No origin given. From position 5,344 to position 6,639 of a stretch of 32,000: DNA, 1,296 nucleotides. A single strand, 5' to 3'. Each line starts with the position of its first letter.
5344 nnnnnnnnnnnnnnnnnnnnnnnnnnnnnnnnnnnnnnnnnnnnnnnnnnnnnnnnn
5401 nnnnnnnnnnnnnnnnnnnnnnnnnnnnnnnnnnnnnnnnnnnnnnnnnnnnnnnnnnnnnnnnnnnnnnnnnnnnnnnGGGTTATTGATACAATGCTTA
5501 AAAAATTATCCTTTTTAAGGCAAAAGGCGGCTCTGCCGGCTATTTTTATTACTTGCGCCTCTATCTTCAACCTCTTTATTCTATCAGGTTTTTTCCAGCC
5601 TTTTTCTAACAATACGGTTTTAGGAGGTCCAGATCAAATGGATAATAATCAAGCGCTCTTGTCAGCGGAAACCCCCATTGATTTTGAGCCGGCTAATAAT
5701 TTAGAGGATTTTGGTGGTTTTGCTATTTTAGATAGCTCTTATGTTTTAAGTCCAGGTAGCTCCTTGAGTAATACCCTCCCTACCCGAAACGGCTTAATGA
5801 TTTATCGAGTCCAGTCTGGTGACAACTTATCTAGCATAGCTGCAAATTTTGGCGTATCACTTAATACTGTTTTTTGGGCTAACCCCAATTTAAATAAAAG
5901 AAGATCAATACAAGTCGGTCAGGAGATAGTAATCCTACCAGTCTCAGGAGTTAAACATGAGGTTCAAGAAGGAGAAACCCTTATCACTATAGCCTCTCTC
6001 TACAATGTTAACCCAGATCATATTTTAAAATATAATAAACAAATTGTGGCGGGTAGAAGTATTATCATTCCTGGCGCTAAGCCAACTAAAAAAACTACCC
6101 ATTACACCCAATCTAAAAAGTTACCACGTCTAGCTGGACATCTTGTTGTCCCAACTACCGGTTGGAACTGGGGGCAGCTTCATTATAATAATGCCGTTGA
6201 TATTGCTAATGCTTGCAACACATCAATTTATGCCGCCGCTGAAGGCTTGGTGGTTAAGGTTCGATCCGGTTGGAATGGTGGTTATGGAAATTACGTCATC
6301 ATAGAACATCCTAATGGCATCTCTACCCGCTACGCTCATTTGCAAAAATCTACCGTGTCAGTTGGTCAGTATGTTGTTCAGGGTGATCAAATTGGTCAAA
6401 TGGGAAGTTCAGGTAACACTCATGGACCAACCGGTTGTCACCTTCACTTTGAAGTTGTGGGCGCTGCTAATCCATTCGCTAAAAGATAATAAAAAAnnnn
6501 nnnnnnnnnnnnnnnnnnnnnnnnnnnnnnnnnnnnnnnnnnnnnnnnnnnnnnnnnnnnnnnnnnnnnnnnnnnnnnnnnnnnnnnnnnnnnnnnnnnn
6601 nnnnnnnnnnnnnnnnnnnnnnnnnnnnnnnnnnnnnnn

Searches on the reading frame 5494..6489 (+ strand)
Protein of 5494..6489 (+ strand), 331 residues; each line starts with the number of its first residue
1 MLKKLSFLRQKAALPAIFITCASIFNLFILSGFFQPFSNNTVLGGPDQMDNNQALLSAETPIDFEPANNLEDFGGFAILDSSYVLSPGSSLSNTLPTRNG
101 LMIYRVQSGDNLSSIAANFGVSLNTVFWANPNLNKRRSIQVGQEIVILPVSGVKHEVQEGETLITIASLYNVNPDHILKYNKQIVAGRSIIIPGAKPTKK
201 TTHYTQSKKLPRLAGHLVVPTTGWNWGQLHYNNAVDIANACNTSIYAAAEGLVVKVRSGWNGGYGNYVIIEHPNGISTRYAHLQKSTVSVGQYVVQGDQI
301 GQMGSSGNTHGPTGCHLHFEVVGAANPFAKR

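Call 48: search_protein_families(library=pfam, proteins=[window:5494-6489:+], max_evalue=0.00001)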
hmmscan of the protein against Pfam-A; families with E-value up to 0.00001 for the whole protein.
window:5494-6489:+ (331 aa): 4 families
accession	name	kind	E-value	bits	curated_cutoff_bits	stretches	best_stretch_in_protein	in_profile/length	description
PF01551.29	Peptidase_M23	-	2.2e-28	98.7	28.7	1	231-323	2-89/96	Peptidase family M23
PF01476.26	LysM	-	1.1e-17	64.1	20.9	1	104-147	1-42/43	LysM domain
PF23473.1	LysM3_LYK4_5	-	2.8e-07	30.9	29.3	0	101-130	2-31/48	LYK4/5 LysM3 domain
PF23577.1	LysM_RLK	-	1.4e-06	28.6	27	0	158-185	6-33/44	LysM domain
